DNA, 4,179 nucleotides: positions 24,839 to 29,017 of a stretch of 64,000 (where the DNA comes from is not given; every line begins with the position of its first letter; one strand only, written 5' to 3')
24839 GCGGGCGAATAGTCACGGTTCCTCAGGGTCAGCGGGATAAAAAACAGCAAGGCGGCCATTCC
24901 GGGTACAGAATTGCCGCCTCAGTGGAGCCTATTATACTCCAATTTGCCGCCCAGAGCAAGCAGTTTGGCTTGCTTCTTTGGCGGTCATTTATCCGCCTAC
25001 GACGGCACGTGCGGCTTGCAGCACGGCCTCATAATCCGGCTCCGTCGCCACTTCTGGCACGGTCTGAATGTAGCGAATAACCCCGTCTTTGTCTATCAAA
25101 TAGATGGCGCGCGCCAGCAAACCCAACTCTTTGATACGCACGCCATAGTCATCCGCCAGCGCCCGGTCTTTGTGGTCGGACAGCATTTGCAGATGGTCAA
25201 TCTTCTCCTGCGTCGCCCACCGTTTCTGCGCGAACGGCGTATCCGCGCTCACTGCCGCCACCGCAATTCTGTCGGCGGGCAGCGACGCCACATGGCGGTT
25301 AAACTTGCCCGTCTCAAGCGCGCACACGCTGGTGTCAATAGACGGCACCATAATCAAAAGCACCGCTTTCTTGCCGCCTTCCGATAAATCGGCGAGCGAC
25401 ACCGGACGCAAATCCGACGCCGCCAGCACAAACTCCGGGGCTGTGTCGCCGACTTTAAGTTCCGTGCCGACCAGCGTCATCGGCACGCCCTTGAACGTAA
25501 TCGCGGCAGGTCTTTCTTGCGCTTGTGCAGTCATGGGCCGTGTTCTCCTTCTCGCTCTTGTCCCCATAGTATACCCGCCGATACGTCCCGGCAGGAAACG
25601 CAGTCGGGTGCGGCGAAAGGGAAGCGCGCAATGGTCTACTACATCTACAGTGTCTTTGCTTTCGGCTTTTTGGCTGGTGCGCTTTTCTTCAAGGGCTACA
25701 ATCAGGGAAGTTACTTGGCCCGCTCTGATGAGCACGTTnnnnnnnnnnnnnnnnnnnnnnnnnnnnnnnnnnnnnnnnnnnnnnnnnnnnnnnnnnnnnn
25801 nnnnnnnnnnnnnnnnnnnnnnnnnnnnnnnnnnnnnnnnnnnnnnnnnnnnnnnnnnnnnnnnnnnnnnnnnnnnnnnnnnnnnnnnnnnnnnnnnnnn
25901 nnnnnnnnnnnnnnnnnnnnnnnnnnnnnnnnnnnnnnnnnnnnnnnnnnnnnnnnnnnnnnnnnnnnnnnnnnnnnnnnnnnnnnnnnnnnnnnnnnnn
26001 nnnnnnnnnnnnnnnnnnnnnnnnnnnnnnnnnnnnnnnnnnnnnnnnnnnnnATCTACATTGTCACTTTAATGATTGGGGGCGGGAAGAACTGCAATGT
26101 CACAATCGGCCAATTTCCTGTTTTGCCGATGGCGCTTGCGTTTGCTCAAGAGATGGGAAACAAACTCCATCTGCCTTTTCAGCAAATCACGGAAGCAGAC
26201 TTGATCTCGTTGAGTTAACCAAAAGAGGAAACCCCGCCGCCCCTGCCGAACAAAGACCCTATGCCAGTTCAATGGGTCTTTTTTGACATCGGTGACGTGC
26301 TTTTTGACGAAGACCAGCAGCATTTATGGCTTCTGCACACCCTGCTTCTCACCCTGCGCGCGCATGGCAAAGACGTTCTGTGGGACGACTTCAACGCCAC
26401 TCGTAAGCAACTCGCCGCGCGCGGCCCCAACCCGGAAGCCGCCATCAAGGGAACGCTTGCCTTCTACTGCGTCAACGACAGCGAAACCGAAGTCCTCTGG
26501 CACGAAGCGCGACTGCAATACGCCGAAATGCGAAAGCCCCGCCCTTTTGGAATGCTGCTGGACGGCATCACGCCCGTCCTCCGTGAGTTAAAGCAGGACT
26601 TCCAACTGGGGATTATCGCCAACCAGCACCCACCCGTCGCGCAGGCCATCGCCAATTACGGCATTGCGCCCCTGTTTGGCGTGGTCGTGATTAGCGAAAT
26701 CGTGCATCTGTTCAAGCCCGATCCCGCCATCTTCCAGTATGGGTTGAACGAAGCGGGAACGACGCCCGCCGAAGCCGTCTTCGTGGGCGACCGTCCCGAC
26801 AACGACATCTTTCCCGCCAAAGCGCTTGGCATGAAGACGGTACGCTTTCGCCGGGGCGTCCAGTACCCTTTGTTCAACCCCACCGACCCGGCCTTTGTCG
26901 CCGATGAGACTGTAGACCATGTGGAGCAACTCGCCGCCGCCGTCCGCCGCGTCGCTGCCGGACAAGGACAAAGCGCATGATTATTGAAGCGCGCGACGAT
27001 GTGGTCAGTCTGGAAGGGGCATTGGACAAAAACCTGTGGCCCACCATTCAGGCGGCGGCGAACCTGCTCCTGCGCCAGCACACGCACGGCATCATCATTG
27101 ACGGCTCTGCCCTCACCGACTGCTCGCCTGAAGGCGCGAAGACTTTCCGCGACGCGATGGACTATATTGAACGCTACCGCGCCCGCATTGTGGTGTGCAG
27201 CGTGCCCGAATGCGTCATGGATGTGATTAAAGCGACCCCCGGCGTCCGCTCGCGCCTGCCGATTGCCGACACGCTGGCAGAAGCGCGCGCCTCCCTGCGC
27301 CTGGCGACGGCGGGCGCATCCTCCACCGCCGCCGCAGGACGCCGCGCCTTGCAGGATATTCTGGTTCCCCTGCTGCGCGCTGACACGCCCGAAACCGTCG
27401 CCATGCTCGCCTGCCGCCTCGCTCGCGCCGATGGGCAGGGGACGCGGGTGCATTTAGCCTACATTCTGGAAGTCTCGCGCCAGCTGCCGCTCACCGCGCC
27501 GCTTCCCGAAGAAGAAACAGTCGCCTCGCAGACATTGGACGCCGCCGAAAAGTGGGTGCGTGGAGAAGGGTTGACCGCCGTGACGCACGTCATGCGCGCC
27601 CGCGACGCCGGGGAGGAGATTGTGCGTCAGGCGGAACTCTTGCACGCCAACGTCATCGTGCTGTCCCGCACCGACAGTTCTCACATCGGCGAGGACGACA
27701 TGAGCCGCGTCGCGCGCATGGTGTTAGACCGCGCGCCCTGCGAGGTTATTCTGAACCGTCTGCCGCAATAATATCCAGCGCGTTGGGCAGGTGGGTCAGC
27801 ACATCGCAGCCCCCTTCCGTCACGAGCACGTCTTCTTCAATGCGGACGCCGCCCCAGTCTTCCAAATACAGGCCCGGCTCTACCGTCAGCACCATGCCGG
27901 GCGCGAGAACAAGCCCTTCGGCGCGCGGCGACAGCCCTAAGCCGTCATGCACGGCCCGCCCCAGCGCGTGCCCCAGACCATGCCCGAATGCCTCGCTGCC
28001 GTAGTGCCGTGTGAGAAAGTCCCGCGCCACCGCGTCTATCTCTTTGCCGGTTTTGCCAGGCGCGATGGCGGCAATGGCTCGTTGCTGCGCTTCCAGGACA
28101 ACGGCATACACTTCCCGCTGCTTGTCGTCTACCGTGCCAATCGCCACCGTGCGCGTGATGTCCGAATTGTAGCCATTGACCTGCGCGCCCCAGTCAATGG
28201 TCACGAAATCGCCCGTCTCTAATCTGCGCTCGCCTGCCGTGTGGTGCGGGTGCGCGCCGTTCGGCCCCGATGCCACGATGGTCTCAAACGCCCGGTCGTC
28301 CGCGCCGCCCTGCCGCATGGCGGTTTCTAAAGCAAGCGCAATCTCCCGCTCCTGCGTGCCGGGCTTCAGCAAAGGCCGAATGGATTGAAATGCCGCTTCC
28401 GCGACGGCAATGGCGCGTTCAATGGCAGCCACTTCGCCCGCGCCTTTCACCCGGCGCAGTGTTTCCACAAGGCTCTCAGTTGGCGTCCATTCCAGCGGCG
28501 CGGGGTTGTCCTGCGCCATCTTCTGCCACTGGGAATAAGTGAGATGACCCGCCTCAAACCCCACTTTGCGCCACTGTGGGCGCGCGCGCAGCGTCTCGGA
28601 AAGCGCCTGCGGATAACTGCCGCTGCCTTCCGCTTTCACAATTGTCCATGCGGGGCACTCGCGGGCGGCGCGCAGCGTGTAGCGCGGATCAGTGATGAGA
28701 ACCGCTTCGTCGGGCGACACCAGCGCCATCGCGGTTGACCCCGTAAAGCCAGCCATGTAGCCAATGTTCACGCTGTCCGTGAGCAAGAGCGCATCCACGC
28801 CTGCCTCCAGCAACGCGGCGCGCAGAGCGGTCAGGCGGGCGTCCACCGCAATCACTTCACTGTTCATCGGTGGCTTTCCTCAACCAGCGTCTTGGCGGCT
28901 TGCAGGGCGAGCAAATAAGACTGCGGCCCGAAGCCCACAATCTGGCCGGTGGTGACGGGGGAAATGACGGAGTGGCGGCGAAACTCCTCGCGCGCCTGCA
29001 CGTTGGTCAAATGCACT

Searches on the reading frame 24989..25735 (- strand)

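Call 67: search_protein_families(library=pfam, proteins=[window:24989-25735:-], max_evalue=0.00001)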
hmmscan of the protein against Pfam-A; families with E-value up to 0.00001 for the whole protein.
window:24989-25735:- (248 aa): 2 families
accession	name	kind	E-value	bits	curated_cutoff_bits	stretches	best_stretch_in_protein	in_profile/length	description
PF00578.27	AhpC-TSA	-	5.3e-26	91.4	26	1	95-223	1-124/124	AhpC/TSA family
PF08534.16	Redoxin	-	9e-24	84.4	26.6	1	94-239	1-148/148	Redoxin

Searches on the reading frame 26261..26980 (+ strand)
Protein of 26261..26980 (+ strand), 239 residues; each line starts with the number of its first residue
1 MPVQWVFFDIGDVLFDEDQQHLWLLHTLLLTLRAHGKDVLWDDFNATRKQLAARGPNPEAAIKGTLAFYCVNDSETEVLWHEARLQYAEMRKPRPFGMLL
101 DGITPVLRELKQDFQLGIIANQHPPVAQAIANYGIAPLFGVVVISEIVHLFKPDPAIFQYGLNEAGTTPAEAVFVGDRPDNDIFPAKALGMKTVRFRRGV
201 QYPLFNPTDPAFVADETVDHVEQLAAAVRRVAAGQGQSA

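Call 67: search_protein_families(library=pfam, proteins=[window:26261-26980:+], max_evalue=0.00001)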
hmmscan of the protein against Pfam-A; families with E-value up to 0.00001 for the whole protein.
window:26261-26980:+ (239 aa): 3 families
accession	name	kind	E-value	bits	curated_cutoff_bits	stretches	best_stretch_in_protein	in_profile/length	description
PF00702.32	Hydrolase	-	8.7e-18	65.8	26.4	1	5-190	3-191/191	haloacid dehalogenase-like hydrolase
PF13419.12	HAD_2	-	2.9e-15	57.3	23.8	1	87-194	69-176/178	Haloacid dehalogenase-like hydrolase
PF13242.12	Hydrolase_like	-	4.7e-10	39.7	22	1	152-215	4-70/75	HAD-hyrolase-like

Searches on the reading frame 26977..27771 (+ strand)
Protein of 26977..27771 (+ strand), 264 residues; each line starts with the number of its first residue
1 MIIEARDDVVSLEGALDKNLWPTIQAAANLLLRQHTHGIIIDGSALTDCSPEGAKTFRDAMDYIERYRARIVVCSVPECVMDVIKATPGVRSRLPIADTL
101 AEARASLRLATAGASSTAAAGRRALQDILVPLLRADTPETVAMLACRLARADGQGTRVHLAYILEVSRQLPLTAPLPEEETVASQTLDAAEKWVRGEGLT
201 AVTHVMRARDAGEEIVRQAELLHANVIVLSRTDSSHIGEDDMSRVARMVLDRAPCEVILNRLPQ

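Call 67: search_protein_families(library=pfam, proteins=[window:26977-27771:+], max_evalue=0.00001)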
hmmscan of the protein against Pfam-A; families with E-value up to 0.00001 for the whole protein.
window:26977-27771:+ (264 aa): 1 family
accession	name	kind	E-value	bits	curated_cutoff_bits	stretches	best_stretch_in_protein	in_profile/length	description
PF00582.32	Usp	-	3.6e-11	44.2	24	1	126-259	3-139/141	Universal stress protein family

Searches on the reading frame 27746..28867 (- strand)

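Call 67: search_protein_families(library=pfam, proteins=[window:27746-28867:-], max_evalue=0.00001)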
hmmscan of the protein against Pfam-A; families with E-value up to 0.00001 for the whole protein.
window:27746-28867:- (373 aa): 2 families
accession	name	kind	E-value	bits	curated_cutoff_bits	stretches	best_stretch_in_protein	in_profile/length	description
PF00557.29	Peptidase_M24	-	1.9e-69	234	23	1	148-351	2-208/208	Metallopeptidase family M24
PF01321.24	Creatinase_N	-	4.2e-25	89.2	22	1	11-140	1-128/128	Creatinase/Prolidase N-terminal domain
